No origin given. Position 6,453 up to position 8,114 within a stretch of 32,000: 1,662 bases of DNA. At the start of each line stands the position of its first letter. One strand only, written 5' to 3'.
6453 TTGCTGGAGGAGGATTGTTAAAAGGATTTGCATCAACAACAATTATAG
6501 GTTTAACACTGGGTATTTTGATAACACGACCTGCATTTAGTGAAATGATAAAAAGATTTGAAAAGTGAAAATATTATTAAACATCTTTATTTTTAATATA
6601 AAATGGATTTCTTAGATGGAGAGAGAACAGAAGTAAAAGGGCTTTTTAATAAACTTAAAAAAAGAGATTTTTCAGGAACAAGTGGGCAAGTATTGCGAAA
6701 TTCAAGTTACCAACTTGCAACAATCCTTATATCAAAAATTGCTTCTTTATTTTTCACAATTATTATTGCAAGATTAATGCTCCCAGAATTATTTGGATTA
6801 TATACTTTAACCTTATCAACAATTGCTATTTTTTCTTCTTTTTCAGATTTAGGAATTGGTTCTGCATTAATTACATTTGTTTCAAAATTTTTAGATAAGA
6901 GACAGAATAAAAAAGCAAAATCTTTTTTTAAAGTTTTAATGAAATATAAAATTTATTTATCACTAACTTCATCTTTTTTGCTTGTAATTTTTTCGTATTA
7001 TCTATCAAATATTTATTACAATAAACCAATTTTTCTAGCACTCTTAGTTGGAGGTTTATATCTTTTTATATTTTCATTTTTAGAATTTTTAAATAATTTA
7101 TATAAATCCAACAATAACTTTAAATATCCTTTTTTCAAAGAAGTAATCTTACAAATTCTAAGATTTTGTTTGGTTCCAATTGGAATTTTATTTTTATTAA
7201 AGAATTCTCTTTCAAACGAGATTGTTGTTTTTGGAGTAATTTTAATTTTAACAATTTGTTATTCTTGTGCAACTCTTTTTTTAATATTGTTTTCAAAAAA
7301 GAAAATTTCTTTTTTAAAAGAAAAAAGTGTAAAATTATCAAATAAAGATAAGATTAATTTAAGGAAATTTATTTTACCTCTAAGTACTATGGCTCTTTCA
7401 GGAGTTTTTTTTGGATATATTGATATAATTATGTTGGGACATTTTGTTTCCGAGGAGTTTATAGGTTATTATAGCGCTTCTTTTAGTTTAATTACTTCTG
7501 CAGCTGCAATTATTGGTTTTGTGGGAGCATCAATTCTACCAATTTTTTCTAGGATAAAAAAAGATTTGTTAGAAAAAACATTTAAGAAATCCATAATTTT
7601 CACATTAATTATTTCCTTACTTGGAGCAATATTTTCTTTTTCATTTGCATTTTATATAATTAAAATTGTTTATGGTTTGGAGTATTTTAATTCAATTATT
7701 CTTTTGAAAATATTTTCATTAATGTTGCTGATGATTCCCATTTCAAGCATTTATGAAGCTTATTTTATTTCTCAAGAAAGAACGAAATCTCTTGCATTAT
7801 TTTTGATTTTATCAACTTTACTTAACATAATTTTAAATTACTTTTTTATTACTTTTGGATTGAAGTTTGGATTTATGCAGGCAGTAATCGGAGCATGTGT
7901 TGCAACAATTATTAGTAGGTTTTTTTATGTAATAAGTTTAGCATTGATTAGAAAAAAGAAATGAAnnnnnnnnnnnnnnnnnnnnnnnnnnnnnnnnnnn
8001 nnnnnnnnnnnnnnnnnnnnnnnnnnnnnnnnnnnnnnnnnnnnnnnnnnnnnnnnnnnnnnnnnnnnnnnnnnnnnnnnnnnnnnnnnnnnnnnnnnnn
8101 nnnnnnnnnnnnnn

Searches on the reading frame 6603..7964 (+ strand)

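Call 27: search_protein_families(library=pfam, proteins=[window:6603-7964:+], max_evalue=0.001)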
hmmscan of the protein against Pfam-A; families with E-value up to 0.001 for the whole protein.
window:6603-7964:+ (453 aa): 3 families
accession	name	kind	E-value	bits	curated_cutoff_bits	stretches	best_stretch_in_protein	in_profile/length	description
PF01943.22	Polysacc_synt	-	3.8e-22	79.5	28.2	1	30-318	1-273/274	Polysaccharide biosynthesis protein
PF13440.11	Polysacc_synt_3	-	1.7e-18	67.4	23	1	54-363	1-290/293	Polysaccharide biosynthesis protein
PF01554.23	MatE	-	4e-05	23.8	24.9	1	261-414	3-161/161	MatE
